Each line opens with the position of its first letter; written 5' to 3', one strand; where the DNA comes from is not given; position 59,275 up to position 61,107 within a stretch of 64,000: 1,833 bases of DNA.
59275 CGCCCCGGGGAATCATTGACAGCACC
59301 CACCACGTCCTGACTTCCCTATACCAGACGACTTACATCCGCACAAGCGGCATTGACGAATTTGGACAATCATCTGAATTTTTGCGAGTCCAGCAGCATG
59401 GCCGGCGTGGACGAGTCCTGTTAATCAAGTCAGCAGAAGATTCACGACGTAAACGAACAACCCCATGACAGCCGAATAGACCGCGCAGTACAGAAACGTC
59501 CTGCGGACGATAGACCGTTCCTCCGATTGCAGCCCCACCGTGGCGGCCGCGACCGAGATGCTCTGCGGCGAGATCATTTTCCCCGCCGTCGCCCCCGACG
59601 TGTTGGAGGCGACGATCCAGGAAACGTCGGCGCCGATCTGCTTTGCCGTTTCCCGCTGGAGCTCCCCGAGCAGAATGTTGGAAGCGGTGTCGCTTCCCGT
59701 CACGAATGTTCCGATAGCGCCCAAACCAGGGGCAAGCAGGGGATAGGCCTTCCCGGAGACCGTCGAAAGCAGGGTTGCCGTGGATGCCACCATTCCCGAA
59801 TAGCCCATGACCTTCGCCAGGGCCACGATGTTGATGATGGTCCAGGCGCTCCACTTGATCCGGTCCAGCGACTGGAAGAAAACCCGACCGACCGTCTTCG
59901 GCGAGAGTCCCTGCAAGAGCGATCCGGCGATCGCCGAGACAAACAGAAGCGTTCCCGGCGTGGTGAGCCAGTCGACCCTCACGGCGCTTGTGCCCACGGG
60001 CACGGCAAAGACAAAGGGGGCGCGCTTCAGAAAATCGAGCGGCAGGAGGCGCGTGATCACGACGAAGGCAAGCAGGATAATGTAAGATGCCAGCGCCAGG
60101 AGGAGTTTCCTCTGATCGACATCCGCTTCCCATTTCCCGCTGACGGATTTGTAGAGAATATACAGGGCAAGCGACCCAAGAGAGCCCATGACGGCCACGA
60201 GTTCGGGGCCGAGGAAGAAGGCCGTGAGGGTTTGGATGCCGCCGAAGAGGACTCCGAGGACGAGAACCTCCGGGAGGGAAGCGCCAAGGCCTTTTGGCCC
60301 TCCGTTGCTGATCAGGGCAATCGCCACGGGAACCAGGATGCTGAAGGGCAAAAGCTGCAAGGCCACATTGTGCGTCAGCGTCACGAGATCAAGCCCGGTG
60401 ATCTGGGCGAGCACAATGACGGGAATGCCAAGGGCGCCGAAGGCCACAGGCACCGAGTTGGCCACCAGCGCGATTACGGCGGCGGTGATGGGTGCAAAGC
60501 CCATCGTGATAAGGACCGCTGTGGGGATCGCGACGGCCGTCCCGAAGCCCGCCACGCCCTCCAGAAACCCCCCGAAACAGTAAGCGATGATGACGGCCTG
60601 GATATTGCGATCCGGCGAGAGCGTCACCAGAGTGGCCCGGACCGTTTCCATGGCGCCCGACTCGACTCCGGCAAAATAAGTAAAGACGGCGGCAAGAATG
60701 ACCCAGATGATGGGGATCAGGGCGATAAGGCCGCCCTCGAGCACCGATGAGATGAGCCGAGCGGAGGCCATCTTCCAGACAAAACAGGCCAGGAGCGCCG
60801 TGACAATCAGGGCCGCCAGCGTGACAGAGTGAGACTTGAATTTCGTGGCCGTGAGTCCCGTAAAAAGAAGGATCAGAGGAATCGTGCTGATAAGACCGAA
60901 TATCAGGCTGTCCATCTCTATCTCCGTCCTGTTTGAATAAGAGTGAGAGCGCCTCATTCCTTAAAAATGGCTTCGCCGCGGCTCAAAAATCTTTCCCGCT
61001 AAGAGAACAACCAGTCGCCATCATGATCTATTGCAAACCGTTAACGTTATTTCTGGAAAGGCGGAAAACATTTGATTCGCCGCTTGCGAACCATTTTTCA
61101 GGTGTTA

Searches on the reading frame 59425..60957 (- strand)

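Call 87: search_protein_families(library=pfam, proteins=[window:59425-60957:-], max_evalue=0.00001)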
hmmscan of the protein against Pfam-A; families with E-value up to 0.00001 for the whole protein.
window:59425-60957:- (510 aa): 2 families
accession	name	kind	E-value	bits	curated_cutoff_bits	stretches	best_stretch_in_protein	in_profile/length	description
PF02652.20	Lactate_perm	-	2.7e-117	393.1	27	1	22-504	4-521/522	L-lactate permease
PF03553.21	Na_H_antiporter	-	1.3e-06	28.4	23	1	335-505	131-300/303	Na+/H+ antiporter family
